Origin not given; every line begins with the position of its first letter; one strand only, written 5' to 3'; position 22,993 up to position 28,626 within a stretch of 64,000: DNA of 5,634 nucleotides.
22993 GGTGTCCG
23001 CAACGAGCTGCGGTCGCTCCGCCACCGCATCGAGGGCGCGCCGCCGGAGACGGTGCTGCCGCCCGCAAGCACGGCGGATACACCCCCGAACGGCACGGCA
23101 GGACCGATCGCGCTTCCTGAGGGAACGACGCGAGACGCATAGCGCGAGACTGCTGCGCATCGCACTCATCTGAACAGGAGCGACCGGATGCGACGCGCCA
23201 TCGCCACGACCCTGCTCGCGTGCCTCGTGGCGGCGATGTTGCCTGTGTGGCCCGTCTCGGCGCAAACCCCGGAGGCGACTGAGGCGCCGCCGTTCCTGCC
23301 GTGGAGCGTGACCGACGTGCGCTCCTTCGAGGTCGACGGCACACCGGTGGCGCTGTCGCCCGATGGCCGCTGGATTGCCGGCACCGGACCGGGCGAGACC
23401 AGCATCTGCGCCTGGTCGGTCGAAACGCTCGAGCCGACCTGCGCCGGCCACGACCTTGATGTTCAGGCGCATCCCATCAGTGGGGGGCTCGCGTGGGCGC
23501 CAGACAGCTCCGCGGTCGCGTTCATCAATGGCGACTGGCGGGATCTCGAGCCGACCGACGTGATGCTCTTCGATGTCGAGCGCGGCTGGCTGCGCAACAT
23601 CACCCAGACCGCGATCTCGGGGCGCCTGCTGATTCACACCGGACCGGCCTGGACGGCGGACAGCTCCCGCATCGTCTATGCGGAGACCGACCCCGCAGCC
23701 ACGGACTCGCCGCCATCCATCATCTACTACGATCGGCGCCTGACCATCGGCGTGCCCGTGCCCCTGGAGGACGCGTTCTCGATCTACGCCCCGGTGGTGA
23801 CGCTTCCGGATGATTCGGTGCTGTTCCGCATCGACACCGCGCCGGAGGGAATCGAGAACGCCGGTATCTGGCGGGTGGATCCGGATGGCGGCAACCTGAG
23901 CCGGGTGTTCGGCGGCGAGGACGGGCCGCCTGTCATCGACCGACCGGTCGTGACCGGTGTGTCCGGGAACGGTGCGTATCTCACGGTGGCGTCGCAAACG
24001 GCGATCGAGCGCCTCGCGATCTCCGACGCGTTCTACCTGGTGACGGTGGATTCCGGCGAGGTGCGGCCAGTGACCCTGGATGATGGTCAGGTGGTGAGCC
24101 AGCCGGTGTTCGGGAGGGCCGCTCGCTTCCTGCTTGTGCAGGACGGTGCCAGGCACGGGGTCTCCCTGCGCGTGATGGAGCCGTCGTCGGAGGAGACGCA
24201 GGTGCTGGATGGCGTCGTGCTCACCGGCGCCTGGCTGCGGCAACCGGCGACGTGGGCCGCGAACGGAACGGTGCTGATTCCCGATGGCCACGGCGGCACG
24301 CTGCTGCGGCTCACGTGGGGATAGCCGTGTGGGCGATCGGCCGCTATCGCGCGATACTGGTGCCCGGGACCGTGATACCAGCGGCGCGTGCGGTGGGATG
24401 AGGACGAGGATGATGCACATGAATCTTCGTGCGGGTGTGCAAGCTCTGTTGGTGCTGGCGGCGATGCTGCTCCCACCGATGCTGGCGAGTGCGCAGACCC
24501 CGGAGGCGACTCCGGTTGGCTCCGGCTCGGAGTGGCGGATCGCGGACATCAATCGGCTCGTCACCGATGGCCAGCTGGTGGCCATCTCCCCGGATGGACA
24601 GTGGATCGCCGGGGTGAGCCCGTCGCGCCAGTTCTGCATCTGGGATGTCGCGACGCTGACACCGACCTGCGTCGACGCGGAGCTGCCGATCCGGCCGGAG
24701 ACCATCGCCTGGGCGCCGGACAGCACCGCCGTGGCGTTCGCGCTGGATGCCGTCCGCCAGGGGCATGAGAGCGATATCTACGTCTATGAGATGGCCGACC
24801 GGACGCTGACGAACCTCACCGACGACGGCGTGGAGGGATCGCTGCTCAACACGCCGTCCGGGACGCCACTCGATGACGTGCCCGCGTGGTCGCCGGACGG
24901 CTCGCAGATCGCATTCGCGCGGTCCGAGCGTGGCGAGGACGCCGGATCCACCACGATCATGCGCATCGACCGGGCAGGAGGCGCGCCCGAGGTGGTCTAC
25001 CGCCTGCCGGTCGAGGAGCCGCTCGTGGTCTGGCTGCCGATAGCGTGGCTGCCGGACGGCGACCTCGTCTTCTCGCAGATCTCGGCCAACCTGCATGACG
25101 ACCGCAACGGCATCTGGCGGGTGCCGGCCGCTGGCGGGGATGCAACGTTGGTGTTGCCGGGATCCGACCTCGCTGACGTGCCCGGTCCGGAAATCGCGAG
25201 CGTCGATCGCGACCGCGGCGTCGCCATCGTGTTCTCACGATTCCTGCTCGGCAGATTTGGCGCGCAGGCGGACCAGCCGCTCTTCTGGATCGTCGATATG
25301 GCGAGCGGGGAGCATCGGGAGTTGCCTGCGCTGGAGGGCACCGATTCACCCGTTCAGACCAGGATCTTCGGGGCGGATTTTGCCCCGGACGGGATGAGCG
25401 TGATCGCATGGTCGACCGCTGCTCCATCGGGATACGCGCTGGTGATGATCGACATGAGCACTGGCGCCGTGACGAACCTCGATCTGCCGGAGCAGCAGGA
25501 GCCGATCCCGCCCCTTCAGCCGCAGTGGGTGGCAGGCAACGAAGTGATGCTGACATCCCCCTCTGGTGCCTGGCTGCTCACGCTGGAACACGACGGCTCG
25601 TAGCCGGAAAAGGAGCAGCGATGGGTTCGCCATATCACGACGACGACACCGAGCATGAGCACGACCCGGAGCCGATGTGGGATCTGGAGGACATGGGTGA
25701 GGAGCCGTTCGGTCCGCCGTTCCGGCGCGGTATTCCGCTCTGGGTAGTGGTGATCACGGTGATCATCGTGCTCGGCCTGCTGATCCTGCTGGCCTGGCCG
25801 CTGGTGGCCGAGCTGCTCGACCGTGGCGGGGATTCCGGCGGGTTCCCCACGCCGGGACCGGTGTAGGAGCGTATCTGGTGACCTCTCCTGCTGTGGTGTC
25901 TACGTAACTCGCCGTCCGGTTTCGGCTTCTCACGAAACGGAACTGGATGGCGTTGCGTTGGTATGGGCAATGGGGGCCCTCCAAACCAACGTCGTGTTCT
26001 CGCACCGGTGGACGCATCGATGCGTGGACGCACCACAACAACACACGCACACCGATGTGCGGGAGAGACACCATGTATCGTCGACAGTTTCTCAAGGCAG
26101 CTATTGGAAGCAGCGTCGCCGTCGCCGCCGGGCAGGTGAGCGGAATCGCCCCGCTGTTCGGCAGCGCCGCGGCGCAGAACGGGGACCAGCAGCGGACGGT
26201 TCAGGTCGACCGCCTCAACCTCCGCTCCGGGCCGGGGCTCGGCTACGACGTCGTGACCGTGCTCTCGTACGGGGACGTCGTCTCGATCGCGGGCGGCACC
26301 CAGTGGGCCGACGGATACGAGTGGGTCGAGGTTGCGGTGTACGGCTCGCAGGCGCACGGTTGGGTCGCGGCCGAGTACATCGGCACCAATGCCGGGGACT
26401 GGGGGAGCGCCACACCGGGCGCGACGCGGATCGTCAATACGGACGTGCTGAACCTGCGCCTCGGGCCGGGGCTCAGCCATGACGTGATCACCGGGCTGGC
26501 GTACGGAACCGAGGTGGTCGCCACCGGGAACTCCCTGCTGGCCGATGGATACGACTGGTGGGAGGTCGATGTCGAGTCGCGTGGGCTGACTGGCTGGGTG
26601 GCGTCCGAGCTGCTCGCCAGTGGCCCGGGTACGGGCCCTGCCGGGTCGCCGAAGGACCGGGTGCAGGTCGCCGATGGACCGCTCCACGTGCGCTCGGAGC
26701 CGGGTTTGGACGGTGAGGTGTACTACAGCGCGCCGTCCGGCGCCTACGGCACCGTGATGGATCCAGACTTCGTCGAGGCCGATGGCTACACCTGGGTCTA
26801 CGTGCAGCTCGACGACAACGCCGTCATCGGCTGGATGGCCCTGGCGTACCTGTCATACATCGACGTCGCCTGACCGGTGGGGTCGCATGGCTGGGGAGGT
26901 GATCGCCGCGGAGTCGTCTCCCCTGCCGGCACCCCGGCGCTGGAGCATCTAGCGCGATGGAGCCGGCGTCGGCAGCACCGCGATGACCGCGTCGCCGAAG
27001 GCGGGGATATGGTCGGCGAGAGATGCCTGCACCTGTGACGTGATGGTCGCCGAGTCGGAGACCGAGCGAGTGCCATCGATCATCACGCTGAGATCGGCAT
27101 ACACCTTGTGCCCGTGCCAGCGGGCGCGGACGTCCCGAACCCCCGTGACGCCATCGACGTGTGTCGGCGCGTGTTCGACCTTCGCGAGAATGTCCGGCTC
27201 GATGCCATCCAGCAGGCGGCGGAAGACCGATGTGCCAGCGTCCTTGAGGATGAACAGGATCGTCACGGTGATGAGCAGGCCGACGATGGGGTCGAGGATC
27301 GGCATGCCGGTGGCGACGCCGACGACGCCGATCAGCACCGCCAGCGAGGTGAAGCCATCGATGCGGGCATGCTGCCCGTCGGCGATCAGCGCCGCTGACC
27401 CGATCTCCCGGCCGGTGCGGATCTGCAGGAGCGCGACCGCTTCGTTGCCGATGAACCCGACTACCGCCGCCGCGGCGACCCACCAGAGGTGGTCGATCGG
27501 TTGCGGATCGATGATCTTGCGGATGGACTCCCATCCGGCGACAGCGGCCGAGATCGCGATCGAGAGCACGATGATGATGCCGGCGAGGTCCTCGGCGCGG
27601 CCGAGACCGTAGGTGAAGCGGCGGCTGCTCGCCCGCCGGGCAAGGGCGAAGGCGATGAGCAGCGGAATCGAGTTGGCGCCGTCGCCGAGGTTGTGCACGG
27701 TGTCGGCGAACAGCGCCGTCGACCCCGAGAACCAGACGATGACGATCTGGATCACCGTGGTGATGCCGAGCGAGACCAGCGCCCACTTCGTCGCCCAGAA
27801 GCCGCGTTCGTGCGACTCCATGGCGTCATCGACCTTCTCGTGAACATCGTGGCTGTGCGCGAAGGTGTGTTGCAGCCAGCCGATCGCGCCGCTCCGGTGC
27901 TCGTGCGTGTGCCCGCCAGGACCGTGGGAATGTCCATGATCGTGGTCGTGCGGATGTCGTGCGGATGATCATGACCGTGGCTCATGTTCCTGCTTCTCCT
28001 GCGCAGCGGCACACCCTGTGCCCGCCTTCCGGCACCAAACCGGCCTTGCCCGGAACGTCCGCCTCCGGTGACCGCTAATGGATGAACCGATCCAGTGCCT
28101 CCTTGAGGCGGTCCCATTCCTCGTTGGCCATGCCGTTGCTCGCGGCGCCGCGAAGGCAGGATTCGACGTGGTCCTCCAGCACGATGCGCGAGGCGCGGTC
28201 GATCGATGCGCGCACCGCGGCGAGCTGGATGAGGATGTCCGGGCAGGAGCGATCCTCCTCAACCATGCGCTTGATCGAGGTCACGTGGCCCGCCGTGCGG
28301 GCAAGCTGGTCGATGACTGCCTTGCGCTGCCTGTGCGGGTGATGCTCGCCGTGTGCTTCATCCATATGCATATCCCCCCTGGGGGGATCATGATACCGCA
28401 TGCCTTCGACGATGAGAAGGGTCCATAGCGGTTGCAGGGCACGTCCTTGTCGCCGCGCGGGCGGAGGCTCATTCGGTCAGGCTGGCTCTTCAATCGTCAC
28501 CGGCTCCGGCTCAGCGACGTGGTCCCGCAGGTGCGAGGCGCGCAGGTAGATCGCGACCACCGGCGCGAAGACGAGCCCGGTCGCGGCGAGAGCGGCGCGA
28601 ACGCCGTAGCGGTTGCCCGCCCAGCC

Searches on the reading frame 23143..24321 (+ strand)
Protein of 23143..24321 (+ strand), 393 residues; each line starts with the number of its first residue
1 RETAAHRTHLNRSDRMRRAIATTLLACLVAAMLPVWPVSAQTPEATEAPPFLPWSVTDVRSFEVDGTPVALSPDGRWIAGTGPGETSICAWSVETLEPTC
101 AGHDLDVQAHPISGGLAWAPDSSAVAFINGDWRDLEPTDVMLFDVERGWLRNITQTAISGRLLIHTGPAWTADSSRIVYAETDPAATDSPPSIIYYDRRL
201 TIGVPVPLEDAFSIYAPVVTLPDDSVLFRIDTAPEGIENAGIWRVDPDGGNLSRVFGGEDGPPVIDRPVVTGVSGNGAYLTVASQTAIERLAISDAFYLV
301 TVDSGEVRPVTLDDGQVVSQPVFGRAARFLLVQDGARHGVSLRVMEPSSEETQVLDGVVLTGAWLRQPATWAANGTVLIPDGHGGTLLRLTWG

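Call 27: search_protein_families(library=pfam, proteins=[window:23143-24321:+], max_evalue=0.0001)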
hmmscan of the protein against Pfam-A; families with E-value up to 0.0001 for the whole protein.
window:23143-24321:+ (393 aa): 1 family
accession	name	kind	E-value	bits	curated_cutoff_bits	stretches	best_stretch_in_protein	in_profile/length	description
PF07676.18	PD40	-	6.2e-05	23.3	20.9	0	164-180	10-26/38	WD40-like Beta Propeller Repeat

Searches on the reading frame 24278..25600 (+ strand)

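Call 27: search_protein_families(library=pfam, proteins=[window:24278-25600:+], max_evalue=0.0001)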
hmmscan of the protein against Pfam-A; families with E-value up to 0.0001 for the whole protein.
window:24278-25600:+ (441 aa): 3 families
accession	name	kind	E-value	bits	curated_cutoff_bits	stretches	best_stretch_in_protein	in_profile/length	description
PF07676.18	PD40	-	8.3e-10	38.8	20.9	0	189-222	4-31/38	WD40-like Beta Propeller Repeat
PF25174.1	Beta-prop_THOC3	-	1.1e-05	25.1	305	0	93-155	211-272/272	THOC3 beta-propeller domain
PF00930.27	DPPIV_N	-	4e-05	22.9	22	0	139-217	44-121/354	Dipeptidyl peptidase IV (DPP IV) N-terminal region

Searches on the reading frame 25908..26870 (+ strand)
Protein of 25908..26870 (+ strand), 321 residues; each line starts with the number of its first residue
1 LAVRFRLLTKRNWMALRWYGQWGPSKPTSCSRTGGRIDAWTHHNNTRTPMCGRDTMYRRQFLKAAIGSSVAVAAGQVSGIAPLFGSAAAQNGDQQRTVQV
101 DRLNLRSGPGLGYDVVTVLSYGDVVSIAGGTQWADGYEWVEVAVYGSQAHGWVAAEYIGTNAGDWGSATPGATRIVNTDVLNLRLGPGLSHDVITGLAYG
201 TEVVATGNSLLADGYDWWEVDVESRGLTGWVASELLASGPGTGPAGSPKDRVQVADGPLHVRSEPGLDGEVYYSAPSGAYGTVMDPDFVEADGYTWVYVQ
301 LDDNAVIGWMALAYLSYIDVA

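Call 27: search_protein_families(library=pfam, proteins=[window:25908-26870:+], max_evalue=0.0001)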
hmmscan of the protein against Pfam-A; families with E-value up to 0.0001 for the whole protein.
window:25908-26870:+ (321 aa): 1 family
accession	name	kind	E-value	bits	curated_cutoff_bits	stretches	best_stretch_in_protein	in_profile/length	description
PF08239.17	SH3_3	-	1e-25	90.1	27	2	101-158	1-53/54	Bacterial SH3 domain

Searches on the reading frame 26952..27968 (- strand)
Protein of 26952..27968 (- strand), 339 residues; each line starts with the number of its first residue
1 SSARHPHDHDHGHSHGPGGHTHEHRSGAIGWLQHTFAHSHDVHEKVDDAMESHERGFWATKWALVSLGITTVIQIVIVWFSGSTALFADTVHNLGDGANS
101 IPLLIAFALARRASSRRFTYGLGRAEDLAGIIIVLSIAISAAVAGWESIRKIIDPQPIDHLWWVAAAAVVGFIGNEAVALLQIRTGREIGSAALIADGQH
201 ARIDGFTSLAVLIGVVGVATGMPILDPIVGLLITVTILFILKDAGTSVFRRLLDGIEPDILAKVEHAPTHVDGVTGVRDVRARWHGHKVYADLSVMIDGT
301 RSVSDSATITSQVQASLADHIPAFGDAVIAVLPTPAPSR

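Call 27: search_protein_families(library=pfam, proteins=[window:26952-27968:-], max_evalue=0.0001)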
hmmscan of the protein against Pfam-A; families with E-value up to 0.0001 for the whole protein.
window:26952-27968:- (339 aa): 2 families
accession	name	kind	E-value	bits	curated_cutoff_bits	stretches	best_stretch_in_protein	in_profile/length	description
PF01545.26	Cation_efflux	-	5.5e-41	141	26.6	1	63-241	4-186/198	Cation efflux family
PF16916.11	ZT_dimer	-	1.6e-09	38.1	26.7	1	258-331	3-75/78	Dimerisation domain of Zinc Transporter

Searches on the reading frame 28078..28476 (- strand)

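Call 27: search_protein_families(library=pfam, proteins=[window:28078-28476:-], max_evalue=0.0001)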
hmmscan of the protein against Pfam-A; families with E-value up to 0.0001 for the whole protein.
window:28078-28476:- (133 aa): 1 family
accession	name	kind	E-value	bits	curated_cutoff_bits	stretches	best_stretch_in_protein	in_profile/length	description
PF02583.22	Trns_repr_metal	-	6.7e-23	81.3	22.8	1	51-129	2-77/78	Metal-sensitive transcriptional repressor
